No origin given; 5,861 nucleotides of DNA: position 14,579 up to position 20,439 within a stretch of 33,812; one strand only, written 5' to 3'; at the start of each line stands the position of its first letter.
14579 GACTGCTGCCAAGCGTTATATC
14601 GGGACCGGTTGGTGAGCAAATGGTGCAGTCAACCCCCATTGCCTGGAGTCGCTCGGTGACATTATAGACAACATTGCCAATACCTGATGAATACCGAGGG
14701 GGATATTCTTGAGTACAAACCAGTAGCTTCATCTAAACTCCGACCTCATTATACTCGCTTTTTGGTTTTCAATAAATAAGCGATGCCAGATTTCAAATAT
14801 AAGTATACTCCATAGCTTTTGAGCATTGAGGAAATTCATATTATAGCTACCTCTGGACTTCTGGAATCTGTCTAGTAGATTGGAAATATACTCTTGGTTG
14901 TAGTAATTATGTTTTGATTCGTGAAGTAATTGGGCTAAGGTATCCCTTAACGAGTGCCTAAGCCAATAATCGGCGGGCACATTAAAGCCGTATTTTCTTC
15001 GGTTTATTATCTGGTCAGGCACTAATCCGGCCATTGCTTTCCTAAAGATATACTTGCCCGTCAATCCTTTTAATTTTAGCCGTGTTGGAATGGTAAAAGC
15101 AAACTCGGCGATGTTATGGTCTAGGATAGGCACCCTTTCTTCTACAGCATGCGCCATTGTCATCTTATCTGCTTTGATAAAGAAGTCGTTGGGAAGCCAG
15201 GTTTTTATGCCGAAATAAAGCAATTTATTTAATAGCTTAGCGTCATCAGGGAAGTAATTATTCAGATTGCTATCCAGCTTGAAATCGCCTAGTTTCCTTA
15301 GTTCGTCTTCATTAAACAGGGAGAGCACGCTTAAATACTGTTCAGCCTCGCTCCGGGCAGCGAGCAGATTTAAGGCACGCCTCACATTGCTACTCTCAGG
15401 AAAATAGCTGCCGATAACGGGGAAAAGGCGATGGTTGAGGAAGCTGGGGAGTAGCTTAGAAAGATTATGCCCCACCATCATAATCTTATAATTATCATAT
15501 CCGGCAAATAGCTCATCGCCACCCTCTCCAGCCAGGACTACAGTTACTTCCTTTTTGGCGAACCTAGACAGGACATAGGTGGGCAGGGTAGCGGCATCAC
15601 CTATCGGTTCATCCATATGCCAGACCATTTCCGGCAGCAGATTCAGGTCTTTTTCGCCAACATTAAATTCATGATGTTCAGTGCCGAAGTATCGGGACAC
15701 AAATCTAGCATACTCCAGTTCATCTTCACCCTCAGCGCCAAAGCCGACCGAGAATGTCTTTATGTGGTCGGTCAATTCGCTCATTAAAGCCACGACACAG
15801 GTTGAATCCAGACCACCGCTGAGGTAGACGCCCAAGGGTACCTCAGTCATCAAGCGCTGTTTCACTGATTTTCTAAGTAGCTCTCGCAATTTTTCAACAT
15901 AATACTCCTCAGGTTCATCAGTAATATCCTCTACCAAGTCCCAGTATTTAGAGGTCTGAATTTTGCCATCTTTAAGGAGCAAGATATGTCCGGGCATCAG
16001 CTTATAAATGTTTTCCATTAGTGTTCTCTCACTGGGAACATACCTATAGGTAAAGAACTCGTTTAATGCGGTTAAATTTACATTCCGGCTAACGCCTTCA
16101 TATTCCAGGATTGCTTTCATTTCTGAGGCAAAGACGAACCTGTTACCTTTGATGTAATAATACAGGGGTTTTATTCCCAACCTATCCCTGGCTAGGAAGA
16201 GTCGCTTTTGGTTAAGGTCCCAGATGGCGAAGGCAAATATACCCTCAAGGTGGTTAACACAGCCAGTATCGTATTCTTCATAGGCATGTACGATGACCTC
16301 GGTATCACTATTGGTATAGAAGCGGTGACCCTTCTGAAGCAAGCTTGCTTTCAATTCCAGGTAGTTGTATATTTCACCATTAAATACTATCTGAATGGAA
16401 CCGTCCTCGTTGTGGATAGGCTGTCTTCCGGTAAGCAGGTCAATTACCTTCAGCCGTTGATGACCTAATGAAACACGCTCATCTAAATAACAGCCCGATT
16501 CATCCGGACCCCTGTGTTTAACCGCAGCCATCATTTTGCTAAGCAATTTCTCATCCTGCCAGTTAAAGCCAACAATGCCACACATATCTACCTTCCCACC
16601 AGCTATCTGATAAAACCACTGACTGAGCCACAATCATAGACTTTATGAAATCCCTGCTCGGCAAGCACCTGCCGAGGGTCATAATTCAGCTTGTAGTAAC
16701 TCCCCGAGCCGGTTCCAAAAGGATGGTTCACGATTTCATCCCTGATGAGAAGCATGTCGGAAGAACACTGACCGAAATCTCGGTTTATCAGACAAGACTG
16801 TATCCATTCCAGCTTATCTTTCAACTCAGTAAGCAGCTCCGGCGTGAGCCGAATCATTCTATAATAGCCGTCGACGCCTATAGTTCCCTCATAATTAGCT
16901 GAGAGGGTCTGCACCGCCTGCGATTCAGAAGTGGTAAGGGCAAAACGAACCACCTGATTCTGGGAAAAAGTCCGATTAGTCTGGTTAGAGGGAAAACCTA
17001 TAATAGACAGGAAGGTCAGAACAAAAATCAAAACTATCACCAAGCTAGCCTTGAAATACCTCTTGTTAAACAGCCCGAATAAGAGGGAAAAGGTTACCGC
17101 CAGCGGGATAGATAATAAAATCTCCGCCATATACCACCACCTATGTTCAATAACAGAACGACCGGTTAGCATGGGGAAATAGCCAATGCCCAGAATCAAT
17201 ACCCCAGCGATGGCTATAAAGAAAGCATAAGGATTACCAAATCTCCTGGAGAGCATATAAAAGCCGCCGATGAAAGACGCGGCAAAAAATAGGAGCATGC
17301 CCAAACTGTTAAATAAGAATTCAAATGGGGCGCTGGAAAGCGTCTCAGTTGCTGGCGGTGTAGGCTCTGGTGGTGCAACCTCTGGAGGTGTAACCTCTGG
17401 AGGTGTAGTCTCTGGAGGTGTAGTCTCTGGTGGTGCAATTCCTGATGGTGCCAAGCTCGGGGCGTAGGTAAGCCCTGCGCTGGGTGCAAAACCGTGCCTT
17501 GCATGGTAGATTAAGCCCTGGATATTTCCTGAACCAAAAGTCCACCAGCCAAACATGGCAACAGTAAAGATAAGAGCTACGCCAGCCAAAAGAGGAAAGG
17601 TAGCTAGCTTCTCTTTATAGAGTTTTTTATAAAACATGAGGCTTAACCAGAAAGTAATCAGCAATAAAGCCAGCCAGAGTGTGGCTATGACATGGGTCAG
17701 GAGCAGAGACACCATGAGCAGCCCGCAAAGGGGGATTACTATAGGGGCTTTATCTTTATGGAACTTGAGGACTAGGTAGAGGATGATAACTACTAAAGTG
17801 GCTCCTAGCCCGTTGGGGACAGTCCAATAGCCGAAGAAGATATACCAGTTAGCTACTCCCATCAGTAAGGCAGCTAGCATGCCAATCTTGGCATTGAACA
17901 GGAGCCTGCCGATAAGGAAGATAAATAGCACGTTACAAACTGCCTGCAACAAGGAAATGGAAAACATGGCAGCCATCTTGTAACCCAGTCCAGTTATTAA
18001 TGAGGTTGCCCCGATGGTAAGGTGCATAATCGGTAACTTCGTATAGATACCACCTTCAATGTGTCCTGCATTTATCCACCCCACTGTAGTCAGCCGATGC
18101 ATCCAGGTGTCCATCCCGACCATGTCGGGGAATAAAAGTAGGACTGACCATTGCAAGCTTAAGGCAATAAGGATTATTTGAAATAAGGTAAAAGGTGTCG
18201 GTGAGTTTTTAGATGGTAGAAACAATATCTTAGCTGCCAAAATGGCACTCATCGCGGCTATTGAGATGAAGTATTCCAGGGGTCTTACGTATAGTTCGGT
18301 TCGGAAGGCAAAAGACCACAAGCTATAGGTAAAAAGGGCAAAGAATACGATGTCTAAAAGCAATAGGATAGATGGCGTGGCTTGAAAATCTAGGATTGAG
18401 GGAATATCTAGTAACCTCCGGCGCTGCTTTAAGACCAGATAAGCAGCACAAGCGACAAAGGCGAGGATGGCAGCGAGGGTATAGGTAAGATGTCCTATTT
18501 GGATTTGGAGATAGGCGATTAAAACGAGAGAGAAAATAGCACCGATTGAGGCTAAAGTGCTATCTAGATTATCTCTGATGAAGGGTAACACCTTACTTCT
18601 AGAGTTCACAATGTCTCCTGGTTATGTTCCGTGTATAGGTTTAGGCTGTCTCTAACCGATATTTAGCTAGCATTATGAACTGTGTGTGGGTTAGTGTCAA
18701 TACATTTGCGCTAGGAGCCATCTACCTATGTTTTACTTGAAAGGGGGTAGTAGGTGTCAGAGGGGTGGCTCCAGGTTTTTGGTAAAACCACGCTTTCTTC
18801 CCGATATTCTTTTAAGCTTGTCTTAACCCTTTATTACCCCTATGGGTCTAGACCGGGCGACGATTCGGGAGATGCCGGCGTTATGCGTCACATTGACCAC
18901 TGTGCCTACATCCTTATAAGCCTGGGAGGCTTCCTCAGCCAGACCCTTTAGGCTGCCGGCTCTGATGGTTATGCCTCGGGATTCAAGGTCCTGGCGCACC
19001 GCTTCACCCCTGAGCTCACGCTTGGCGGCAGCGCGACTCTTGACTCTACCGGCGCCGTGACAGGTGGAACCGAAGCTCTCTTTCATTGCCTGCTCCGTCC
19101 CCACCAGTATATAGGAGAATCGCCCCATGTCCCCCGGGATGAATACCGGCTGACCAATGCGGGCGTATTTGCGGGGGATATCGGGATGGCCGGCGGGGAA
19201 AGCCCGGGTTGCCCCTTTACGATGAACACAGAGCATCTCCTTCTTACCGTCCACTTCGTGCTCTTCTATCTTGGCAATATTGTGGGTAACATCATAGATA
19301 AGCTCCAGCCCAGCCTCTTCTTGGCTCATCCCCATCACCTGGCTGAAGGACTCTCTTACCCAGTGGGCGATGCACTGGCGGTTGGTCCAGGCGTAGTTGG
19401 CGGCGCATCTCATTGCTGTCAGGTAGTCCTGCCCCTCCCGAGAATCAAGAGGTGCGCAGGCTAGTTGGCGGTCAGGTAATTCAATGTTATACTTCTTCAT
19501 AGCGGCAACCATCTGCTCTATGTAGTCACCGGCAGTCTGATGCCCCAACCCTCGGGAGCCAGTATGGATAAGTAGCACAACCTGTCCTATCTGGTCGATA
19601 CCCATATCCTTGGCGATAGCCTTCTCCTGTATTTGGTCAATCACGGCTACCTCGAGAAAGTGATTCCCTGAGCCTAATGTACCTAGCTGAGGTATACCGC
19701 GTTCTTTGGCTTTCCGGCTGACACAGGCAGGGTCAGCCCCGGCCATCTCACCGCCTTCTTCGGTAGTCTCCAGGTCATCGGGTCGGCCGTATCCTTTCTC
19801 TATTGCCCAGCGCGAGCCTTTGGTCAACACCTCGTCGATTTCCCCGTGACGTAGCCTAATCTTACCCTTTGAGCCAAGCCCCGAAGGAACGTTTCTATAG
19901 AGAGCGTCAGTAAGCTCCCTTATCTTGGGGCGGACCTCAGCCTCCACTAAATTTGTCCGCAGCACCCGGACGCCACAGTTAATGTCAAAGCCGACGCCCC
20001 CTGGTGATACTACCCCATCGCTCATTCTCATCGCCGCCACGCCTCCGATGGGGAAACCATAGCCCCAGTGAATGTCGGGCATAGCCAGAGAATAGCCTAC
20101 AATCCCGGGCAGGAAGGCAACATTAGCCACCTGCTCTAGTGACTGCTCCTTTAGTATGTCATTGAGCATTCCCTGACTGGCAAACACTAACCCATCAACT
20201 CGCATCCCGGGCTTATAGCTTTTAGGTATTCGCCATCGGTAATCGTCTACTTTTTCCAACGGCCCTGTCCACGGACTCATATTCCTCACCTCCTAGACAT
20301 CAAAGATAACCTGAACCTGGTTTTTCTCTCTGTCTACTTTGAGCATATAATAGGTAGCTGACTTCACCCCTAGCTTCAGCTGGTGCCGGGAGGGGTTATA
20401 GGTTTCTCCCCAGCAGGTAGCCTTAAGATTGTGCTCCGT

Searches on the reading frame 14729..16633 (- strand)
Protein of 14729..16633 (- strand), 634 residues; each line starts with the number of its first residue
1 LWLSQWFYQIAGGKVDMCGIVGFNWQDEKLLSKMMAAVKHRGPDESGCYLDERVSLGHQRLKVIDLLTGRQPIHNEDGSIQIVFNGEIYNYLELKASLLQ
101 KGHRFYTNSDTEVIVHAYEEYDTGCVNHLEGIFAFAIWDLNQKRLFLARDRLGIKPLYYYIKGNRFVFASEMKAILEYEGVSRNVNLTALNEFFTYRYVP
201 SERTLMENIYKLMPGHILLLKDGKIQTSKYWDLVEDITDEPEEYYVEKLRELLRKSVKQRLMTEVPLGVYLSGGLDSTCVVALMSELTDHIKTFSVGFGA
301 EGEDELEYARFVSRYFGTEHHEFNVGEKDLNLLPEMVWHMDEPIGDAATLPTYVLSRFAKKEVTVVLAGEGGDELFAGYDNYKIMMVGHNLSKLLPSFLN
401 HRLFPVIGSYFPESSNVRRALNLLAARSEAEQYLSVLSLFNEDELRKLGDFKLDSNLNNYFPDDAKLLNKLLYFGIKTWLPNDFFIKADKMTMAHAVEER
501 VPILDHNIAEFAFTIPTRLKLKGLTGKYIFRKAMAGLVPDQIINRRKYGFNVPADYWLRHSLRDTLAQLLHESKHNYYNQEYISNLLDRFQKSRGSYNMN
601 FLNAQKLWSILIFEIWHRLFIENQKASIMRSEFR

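Call 26: search_protein_families(library=pfam, proteins=[window:14729-16633:-], max_evalue=0.00001)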
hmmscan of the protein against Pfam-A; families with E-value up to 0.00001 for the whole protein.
window:14729-16633:- (634 aa): 4 families
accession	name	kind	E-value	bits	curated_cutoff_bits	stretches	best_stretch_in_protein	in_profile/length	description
PF00733.27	Asn_synthase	-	1.4e-98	331.3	21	1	248-618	1-354/354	Asparagine synthase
PF13537.11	GATase_7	-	3.7e-48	163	25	1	58-176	1-122/123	Glutamine amidotransferase domain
PF13522.11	GATase_6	-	7.6e-41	139.6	27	1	43-171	1-130/130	Glutamine amidotransferase domain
PF06508.19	QueC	-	9.3e-06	25.7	22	0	269-325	4-60/210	Queuosine biosynthesis protein QueC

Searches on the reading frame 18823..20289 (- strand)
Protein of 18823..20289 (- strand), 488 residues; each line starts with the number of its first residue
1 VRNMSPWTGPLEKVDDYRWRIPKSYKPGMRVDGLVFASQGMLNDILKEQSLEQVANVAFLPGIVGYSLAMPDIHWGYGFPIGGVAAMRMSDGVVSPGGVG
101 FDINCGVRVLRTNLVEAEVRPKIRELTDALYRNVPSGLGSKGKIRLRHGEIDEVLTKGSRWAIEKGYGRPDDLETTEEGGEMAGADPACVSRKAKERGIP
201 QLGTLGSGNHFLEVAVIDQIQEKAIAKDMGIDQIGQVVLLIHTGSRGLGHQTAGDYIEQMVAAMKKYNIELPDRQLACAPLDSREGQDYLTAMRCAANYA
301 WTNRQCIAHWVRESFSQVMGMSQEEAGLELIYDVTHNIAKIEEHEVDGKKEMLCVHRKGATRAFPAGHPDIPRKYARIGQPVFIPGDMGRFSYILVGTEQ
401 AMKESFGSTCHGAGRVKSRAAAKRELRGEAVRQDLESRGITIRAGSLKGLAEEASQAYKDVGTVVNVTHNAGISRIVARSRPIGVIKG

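Call 26: search_protein_families(library=pfam, proteins=[window:18823-20289:-], max_evalue=0.00001)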
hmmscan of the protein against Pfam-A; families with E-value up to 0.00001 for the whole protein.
window:18823-20289:- (488 aa): 1 family
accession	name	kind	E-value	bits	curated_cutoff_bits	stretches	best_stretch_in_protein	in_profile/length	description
PF01139.22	RtcB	-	2.2e-177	591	27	1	53-488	1-426/426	tRNA-splicing ligase RtcB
